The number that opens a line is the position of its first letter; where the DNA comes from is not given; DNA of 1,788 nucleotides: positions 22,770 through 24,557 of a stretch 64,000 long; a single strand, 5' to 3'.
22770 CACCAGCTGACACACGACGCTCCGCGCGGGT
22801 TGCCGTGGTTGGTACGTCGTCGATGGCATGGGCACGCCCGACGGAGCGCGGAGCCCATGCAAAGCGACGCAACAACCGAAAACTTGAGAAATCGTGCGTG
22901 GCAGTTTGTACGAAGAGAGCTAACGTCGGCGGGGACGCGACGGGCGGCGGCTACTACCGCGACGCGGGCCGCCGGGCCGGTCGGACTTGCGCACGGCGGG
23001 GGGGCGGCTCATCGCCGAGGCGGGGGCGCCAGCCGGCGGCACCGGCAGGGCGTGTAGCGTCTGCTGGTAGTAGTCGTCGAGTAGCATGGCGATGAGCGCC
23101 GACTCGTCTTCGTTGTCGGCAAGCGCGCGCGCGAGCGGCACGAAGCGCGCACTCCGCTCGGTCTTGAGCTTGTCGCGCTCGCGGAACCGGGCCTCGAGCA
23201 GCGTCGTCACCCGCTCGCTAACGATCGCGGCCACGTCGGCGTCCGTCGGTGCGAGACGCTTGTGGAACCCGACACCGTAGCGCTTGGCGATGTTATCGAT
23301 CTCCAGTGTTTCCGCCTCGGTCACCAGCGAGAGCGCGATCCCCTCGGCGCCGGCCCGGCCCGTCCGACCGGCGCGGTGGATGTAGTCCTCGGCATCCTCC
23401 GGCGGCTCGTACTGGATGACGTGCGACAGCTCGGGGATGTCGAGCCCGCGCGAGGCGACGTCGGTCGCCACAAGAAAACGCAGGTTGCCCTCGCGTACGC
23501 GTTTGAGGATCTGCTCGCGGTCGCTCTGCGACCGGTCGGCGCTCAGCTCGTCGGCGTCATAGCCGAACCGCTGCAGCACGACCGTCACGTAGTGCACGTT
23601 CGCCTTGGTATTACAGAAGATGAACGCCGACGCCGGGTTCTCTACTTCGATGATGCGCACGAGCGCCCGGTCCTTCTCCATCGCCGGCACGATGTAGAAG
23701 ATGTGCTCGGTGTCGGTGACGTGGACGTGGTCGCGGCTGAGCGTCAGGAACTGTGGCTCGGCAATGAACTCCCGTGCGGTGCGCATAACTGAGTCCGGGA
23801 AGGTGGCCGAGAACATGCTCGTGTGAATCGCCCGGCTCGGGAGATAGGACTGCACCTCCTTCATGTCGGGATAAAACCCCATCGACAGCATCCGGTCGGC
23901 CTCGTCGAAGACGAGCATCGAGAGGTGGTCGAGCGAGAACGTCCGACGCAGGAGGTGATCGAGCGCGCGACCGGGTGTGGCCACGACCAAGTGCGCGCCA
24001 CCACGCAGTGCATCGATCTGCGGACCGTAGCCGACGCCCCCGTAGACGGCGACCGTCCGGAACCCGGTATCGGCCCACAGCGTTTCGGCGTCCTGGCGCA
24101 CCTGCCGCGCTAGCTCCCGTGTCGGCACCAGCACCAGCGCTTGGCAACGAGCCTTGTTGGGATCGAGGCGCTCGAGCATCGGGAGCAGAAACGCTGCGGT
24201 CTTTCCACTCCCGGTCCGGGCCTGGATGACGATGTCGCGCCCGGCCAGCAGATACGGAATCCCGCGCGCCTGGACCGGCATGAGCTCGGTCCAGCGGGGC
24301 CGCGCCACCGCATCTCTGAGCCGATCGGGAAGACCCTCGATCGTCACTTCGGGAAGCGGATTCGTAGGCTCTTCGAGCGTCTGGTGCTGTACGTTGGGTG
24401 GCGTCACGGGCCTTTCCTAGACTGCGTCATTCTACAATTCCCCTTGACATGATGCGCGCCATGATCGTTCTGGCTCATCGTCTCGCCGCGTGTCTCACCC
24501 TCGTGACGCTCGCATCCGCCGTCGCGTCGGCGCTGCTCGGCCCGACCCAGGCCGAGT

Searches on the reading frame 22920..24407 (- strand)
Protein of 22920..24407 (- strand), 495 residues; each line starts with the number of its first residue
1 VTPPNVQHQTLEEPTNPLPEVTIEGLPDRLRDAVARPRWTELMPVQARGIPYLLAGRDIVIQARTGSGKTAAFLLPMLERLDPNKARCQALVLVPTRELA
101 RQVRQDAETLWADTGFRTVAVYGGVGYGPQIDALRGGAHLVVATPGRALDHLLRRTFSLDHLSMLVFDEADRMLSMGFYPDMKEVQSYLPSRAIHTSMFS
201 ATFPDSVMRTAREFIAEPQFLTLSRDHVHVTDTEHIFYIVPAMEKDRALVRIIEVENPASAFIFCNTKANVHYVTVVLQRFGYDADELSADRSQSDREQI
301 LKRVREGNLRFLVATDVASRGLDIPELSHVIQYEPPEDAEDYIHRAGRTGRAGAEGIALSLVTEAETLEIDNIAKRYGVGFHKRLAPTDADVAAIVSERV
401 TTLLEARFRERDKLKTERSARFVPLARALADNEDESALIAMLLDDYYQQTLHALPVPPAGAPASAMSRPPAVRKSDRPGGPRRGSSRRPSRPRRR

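Call 82: search_protein_families(library=pfam, proteins=[window:22920-24407:-], max_evalue=0.00001)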
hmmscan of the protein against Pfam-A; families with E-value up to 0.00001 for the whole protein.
window:22920-24407:- (495 aa): 3 families
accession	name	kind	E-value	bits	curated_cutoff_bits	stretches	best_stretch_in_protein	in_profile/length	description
PF00270.35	DEAD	-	9e-47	159.3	26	1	44-208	2-165/167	DEAD/DEAH box helicase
PF00271.37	Helicase_C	-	1.1e-30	106.5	23.5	1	245-353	2-110/110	Helicase conserved C-terminal domain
PF04851.21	ResIII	-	5.8e-08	33.3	22.5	1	57-202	24-161/164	Type III restriction enzyme, res subunit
